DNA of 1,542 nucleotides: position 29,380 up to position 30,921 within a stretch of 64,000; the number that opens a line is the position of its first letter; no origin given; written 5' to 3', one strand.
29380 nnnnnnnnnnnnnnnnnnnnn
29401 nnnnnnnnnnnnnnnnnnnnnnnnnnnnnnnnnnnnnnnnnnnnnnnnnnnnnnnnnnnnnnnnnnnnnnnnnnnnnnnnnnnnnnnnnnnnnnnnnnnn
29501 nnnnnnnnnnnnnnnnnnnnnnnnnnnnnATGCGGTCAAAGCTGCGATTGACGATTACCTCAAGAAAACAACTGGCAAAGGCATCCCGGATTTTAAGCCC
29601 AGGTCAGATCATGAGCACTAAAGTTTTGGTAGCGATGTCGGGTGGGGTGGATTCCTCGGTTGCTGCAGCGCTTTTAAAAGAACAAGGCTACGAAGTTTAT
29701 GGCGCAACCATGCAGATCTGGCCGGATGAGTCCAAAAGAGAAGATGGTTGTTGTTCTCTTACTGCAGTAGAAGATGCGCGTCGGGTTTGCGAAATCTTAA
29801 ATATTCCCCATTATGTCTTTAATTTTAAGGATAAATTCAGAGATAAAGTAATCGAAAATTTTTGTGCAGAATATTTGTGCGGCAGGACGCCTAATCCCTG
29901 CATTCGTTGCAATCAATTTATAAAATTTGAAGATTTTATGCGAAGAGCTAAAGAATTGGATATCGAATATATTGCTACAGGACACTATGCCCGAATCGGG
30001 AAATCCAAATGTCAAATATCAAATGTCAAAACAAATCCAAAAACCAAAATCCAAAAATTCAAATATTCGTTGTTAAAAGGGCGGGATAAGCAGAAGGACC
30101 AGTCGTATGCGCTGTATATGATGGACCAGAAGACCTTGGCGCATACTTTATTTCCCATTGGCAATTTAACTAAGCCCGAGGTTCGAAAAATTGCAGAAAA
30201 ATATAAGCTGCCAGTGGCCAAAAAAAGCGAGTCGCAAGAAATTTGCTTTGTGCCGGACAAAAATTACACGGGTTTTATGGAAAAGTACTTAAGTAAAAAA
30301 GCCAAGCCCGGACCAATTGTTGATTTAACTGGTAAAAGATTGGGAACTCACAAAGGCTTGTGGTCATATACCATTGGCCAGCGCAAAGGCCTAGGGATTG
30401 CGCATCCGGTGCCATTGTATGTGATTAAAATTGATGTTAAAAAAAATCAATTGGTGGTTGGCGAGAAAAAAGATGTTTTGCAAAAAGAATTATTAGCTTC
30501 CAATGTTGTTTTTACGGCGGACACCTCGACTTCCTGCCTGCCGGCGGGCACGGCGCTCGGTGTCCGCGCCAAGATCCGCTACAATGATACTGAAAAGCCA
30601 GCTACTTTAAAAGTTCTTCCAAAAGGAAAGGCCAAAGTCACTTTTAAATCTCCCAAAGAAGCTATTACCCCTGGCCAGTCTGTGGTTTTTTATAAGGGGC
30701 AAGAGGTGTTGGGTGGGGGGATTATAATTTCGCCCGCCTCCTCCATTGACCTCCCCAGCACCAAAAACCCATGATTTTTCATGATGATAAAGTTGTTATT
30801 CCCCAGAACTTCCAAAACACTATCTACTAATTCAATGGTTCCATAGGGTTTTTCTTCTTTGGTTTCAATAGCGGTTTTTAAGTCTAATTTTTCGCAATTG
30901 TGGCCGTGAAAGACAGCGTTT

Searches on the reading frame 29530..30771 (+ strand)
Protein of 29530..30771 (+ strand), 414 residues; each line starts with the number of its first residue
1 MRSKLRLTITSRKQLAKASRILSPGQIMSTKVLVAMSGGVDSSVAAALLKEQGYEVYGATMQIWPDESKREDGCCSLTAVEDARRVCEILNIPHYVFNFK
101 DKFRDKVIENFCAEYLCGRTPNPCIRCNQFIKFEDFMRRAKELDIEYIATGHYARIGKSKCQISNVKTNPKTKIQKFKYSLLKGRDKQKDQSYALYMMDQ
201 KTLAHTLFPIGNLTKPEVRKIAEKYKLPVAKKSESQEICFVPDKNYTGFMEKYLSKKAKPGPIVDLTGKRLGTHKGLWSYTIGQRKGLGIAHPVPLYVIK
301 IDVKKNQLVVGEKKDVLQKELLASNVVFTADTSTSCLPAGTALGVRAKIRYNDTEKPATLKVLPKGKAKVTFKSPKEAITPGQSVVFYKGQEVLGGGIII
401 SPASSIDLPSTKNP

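Call 12: search_protein_families(library=pfam, proteins=[window:29530-30771:+], max_evalue=0.0001)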
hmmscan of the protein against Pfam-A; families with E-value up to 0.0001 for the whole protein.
window:29530-30771:+ (414 aa): 4 families
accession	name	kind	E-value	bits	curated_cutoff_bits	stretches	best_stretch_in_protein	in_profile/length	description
PF03054.22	tRNA_Me_trans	-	4.4e-77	258.8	20.6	1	31-242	2-201/202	tRNA methyl transferase HUP domain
PF20259.3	tRNA_Me_trans_M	-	1.6e-21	76.1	27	1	249-312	3-66/66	tRNA methyl transferase PRC-barrel domain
PF20258.4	tRNA_Me_trans_C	-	1.5e-18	67.3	20.6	1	319-399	2-77/77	Aminomethyltransferase beta-barrel domain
PF02540.23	NAD_synthase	-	1.1e-05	25.1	21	0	29-120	18-108/242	NAD synthase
